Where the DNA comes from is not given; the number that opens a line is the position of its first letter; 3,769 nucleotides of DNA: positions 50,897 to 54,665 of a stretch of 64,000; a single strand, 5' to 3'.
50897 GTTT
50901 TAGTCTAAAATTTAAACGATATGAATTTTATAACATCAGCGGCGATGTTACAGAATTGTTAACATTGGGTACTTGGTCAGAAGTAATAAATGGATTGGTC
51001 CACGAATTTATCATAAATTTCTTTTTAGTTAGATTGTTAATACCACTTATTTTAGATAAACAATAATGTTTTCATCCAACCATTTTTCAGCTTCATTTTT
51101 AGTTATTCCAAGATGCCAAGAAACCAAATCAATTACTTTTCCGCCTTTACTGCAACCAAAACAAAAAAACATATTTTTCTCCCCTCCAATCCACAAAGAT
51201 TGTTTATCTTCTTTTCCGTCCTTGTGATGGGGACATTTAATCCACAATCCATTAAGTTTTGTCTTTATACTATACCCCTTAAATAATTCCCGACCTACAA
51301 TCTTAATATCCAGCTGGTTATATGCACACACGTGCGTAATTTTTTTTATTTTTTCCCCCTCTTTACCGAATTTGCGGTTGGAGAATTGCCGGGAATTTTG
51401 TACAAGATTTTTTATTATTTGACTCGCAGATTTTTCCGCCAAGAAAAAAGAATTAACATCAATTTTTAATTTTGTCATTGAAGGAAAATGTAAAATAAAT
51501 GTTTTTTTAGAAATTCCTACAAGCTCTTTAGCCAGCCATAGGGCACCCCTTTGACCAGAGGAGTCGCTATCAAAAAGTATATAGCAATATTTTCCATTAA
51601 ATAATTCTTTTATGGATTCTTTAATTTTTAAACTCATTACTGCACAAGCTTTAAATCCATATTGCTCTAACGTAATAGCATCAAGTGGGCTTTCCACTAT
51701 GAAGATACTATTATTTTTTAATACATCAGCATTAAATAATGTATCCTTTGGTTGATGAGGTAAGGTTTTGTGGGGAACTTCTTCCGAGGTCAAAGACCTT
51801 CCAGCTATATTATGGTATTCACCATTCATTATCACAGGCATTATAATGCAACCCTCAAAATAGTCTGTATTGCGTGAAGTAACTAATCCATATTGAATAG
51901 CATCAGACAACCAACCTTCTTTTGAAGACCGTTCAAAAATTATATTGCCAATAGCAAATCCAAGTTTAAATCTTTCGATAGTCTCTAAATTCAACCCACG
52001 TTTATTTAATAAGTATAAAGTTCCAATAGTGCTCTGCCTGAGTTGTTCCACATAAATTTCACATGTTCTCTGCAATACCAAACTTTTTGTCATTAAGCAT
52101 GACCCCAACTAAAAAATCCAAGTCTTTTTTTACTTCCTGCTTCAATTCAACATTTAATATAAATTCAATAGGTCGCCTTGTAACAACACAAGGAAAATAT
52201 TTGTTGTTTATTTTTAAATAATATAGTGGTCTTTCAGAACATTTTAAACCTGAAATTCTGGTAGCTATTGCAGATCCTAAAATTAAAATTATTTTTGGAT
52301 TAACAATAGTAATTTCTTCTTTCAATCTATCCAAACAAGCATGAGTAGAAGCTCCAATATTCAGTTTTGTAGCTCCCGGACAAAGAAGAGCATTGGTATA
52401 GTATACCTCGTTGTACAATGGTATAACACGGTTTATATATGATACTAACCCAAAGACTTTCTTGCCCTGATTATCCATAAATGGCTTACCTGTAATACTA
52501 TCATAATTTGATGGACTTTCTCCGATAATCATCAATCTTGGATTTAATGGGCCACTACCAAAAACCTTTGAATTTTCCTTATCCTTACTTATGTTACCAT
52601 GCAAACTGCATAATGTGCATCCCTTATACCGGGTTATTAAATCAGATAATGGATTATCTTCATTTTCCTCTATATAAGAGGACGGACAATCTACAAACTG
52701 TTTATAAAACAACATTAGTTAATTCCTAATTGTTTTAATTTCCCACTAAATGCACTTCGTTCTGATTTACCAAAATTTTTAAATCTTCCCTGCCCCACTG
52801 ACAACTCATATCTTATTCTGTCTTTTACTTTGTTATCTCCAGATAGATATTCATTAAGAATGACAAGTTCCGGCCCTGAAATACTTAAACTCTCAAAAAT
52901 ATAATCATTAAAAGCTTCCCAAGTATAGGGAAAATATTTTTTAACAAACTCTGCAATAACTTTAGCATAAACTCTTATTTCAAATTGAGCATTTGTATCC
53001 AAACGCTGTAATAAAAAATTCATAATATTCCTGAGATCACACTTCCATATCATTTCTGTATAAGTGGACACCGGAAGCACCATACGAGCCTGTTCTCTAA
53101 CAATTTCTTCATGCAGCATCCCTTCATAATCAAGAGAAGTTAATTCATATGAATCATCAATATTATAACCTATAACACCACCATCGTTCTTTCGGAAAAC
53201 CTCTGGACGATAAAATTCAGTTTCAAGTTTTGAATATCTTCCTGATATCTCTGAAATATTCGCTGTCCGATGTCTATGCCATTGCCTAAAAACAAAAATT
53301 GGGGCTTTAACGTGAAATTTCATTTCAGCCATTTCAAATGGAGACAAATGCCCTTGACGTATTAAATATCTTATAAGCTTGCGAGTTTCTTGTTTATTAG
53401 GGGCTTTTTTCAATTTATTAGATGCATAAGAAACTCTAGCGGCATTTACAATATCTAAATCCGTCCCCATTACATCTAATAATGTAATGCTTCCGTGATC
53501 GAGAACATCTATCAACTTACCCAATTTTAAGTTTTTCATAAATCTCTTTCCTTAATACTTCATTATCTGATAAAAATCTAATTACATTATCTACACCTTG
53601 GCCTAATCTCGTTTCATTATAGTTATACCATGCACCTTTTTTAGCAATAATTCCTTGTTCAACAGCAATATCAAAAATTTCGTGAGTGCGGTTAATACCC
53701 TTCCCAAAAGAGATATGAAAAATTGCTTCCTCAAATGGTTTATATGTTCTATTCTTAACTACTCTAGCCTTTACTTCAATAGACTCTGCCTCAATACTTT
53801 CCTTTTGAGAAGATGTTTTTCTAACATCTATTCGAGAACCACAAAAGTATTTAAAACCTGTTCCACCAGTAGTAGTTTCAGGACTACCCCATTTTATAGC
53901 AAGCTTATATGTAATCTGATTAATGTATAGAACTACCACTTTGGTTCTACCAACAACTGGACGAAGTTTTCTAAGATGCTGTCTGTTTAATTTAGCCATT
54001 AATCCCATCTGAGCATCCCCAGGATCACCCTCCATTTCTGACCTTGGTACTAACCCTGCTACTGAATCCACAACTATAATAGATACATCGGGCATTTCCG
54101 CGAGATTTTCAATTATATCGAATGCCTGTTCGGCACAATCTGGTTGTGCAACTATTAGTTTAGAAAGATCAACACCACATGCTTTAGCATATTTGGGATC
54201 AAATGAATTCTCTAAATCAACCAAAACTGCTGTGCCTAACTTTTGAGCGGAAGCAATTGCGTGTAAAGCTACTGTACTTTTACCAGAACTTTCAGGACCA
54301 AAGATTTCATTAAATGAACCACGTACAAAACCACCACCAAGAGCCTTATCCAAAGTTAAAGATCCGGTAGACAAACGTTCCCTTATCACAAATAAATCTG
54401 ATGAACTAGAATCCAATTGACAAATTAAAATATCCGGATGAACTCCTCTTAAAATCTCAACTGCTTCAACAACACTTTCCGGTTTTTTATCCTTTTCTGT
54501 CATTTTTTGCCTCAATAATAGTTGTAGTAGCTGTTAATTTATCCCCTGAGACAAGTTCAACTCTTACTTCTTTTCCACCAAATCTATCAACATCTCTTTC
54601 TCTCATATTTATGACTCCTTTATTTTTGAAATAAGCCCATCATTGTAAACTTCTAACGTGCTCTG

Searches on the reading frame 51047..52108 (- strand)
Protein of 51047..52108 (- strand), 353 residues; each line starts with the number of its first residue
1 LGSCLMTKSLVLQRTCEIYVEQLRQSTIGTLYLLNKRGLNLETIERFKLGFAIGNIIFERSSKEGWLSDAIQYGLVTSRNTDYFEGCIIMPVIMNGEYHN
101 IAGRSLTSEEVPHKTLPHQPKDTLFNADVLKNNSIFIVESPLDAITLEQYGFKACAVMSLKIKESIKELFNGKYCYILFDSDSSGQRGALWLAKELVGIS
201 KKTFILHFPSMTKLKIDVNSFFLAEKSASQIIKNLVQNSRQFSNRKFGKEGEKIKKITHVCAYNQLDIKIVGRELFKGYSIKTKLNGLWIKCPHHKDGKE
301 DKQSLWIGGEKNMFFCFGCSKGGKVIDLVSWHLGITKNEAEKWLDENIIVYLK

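Call 104: search_protein_families(library=phrogs, proteins=[window:51047-52108:-], max_evalue=0.00001)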
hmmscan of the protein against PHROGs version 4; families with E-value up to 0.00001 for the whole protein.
window:51047-52108:- (353 aa): 6 families
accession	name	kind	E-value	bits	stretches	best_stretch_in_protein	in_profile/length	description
phrog_47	-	DNA, RNA and nucleotide metabolism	4.9e-26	92.5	1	32-254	153-359/947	DNA primase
phrog_6444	-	DNA, RNA and nucleotide metabolism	1.7e-20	74.4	2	13-242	121-369/577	DNA primase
phrog_5311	-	DNA, RNA and nucleotide metabolism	1.8e-09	37.4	1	250-341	67-152/692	helicase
phrog_239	-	DNA, RNA and nucleotide metabolism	7.9e-09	36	1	72-244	130-317/801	DNA primase/helicase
phrog_11992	-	unknown function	1.6e-07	32.7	1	275-346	16-81/177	-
phrog_6088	-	DNA, RNA and nucleotide metabolism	3.8e-06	26.6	0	131-210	186-271/772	DNA primase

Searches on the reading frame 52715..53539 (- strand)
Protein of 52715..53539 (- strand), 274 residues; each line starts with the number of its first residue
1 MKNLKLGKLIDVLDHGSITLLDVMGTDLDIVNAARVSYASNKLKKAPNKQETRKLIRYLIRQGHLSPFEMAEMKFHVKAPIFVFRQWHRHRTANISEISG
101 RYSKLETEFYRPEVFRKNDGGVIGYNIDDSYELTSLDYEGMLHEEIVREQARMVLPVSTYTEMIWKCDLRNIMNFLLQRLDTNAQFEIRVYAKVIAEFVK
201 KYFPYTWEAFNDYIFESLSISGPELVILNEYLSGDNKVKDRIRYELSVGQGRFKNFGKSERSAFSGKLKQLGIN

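Call 104: search_protein_families(library=phrogs, proteins=[window:52715-53539:-], max_evalue=0.00001)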
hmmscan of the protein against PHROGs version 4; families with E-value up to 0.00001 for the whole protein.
window:52715-53539:- (274 aa): 3 families
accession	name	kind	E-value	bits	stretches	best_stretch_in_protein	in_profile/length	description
phrog_85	-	DNA, RNA and nucleotide metabolism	5e-63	214.9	1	18-214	373-587/866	thymidylate synthase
phrog_28804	-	DNA, RNA and nucleotide metabolism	5.6e-15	56.5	1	127-211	3-86/91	thymidylate synthase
phrog_10644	-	DNA, RNA and nucleotide metabolism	1.4e-08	36.1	1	126-210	70-154/160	thymidylate synthase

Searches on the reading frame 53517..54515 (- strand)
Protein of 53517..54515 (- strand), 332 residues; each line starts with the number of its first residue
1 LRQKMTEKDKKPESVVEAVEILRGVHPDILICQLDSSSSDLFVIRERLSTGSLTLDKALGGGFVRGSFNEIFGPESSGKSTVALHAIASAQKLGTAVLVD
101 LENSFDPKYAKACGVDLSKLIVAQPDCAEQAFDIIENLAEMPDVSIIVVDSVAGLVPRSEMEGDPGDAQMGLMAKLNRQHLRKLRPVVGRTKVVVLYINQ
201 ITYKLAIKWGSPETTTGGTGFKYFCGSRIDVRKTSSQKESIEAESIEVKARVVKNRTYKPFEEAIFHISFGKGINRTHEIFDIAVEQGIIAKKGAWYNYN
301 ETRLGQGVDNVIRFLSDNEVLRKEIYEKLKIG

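Call 104: search_protein_families(library=phrogs, proteins=[window:53517-54515:-], max_evalue=0.00001)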
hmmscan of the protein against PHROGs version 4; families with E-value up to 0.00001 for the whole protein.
window:53517-54515:- (332 aa): 4 families
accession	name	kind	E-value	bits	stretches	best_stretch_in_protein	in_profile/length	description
phrog_97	-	other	2.6e-69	235.8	2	36-237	38-257/506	UvsX-like recombinase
phrog_8337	-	DNA, RNA and nucleotide metabolism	1.1e-30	108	1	36-254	38-264/273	DNA repair protein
phrog_9666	-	unknown function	1.7e-11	44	1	82-293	489-728/779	-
phrog_19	-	DNA, RNA and nucleotide metabolism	3.8e-06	27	1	46-98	333-385/621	DnaB-like replicative helicase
